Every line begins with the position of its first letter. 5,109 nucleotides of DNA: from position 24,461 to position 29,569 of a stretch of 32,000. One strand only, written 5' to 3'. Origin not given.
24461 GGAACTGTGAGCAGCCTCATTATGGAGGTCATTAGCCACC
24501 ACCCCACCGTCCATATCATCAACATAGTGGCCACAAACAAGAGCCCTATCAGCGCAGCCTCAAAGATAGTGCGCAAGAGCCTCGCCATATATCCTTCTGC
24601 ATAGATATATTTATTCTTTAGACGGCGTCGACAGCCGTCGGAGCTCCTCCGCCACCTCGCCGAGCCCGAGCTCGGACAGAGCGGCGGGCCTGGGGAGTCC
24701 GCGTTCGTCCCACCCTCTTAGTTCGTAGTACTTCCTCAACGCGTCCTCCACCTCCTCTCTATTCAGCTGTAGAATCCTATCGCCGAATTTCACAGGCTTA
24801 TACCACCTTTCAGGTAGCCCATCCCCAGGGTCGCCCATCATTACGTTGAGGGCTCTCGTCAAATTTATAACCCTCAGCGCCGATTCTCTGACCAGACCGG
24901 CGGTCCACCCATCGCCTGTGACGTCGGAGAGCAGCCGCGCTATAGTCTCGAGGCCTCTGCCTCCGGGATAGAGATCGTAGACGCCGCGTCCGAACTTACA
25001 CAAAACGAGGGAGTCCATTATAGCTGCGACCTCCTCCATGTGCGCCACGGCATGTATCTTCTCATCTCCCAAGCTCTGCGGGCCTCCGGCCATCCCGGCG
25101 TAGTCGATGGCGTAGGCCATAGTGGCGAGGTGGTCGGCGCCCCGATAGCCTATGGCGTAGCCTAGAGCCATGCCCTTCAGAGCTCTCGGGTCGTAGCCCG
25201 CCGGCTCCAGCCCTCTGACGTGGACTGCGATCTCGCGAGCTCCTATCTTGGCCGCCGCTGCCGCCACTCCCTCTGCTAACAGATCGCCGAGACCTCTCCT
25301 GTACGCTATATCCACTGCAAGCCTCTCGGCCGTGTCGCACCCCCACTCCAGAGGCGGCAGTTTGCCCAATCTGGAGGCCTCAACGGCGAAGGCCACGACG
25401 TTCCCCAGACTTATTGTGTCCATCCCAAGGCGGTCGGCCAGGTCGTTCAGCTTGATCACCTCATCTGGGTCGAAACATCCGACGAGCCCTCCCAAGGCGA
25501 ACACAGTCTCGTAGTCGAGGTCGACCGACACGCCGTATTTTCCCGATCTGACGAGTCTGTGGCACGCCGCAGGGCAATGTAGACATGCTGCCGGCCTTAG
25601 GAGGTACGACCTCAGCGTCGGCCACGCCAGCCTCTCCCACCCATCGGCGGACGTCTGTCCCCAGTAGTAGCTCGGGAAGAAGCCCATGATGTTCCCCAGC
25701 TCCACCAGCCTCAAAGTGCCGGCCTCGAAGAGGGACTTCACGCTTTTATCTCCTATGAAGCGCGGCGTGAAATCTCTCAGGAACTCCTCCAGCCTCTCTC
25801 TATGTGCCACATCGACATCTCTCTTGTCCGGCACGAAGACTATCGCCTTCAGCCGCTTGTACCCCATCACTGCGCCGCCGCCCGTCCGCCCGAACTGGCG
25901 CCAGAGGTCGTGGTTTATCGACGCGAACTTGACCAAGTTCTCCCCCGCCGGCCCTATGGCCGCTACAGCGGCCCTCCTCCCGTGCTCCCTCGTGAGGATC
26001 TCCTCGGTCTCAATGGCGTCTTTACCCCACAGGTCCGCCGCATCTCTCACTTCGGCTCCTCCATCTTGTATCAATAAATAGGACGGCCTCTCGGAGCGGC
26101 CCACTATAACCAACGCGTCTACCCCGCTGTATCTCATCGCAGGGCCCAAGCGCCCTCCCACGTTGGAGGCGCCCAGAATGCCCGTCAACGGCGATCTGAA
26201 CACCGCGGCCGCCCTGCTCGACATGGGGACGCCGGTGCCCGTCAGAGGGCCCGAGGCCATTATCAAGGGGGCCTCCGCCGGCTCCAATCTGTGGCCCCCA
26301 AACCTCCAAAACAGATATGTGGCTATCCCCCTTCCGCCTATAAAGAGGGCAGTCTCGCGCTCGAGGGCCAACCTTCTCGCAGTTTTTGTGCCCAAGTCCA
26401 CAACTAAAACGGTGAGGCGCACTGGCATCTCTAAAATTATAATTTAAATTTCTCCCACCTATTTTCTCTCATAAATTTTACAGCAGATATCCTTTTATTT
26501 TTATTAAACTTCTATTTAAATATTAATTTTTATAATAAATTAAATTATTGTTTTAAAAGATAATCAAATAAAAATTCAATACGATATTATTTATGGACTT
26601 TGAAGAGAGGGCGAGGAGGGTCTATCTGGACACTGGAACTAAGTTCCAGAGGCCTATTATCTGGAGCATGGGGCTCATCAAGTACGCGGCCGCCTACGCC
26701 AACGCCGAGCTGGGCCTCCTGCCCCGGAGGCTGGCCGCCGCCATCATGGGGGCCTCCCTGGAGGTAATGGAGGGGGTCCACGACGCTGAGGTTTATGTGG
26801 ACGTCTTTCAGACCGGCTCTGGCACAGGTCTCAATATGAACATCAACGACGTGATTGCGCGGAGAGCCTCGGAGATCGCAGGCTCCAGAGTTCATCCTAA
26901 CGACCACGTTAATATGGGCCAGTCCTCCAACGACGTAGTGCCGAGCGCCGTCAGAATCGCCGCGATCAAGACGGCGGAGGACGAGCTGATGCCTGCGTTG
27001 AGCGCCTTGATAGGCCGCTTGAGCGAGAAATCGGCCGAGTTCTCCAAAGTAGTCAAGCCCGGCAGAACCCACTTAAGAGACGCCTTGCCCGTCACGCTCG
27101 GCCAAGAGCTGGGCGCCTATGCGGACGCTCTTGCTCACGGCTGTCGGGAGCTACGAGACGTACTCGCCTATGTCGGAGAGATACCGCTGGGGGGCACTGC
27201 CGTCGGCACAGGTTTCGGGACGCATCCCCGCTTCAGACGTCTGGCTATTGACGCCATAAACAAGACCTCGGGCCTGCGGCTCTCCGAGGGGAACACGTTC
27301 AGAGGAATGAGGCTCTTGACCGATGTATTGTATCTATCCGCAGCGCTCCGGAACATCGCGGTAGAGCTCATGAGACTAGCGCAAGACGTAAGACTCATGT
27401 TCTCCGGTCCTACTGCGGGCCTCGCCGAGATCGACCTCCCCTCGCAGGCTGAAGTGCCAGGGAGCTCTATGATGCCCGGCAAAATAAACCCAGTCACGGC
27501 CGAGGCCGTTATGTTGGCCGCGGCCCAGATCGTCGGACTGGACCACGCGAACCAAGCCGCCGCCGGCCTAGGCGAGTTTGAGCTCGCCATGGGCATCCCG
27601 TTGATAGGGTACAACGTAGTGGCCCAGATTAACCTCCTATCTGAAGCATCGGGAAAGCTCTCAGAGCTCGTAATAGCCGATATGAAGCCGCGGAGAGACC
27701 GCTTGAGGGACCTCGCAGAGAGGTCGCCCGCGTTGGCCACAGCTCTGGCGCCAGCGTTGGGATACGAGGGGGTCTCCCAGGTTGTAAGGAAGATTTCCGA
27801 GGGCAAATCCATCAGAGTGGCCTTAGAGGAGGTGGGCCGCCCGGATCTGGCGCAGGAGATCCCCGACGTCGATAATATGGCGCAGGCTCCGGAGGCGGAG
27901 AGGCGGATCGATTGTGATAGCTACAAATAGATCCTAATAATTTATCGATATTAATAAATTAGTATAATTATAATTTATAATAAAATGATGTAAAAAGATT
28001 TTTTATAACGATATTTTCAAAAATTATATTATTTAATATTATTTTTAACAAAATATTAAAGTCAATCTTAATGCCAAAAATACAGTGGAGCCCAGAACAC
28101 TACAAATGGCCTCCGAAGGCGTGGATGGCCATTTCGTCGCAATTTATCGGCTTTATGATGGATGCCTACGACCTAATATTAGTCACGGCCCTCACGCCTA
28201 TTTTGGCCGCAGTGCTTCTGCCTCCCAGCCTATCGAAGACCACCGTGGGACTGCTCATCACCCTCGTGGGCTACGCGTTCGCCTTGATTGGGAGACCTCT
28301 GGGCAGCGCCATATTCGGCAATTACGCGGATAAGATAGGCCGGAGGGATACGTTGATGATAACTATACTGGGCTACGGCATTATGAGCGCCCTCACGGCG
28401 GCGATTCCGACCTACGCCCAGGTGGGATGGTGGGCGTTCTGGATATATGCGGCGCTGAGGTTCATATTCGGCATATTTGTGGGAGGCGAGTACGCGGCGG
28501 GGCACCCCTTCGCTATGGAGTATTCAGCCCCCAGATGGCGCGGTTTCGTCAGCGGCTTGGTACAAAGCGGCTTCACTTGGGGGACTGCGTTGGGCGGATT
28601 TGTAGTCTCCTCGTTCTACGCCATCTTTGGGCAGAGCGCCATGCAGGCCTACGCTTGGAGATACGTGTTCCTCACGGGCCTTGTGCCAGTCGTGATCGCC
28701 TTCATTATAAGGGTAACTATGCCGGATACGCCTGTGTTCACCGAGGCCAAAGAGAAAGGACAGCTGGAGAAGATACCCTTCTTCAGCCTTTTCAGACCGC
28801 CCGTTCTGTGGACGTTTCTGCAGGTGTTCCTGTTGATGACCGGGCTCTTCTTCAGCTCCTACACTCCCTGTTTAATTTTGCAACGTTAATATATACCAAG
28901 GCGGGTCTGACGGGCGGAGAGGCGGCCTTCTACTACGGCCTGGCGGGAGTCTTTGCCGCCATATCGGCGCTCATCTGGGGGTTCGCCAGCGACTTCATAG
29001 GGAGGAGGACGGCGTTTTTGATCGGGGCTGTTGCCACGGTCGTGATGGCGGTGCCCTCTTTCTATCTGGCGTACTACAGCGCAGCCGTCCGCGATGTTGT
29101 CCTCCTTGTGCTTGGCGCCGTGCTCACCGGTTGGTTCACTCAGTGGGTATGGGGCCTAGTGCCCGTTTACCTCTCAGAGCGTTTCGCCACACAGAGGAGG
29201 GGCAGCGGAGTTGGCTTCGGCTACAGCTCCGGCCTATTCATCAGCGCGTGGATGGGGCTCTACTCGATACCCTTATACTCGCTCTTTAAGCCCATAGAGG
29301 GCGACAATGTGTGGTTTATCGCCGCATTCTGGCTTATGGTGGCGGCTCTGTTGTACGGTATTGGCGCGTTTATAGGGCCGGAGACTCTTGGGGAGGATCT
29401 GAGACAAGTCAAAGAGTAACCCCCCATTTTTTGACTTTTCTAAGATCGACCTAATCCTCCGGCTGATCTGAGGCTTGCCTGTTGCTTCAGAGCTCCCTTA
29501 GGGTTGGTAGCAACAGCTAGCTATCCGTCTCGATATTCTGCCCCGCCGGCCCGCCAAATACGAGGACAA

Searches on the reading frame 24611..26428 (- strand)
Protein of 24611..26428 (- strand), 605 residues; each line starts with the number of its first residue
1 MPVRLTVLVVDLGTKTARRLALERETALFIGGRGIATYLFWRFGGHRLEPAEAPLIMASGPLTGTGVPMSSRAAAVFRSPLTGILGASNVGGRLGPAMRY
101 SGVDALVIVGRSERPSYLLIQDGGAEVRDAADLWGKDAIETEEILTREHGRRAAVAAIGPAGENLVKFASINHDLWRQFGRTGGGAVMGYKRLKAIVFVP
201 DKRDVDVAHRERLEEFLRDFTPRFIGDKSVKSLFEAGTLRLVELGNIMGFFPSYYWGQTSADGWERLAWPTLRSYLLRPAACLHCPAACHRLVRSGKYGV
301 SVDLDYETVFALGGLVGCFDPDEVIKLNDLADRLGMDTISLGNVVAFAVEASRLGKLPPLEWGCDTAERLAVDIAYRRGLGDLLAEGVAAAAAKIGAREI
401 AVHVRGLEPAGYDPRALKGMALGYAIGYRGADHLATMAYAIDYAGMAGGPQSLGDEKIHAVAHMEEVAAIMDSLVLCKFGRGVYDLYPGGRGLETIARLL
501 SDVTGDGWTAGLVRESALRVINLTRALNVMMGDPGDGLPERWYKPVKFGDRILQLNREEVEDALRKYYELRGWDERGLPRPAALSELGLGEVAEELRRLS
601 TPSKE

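Call 28: search_protein_families(library=pfam, proteins=[window:24611-26428:-], max_evalue=0.001)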
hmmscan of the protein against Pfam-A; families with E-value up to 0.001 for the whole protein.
window:24611-26428:- (605 aa): 2 families
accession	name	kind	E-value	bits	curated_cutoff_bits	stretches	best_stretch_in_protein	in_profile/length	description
PF01314.23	AFOR_C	-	1.7e-96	324.1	27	1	224-589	10-385/385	Aldehyde ferredoxin oxidoreductase, domains 2 & 3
PF02730.20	AFOR_N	-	1.1e-67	228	29.8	1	7-198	3-196/199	Aldehyde ferredoxin oxidoreductase, N-terminal domain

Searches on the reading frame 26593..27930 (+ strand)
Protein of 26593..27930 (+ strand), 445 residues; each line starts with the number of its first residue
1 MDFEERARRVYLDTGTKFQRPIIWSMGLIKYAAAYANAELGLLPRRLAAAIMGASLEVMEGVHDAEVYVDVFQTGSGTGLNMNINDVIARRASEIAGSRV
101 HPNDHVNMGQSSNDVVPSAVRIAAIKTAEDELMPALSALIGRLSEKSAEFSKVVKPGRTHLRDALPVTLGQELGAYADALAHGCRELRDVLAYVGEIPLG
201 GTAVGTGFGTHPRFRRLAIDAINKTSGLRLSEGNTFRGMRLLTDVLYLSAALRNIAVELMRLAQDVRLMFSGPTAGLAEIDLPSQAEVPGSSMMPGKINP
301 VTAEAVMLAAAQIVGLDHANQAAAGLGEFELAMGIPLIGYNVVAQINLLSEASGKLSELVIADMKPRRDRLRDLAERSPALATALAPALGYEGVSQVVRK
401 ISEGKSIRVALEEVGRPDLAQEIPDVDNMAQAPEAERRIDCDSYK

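Call 28: search_protein_families(library=pfam, proteins=[window:26593-27930:+], max_evalue=0.001)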
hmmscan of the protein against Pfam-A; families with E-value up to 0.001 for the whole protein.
window:26593-27930:+ (445 aa): 2 families
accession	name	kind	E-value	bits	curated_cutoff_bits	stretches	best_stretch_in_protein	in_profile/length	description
PF00206.25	Lyase_1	-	5.6e-81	272.8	27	1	26-315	32-312/312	Lyase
PF10415.14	FumaraseC_C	-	3.5e-05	24.6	32.5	0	381-426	1-49/54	Fumarase C C-terminus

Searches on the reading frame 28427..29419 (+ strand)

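Call 28: search_protein_families(library=pfam, proteins=[window:28427-29419:+], max_evalue=0.001)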
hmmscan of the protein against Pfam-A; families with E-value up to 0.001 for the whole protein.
window:28427-29419:+ (330 aa): 2 families
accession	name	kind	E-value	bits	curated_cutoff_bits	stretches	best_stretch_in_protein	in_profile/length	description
PF00083.30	Sugar_tr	-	5.1e-14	52.4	22.3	1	147-329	272-449/452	Sugar (and other) transporter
PF07690.21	MFS_1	-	1.6e-08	34.3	33.4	1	149-311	15-164/347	Major Facilitator Superfamily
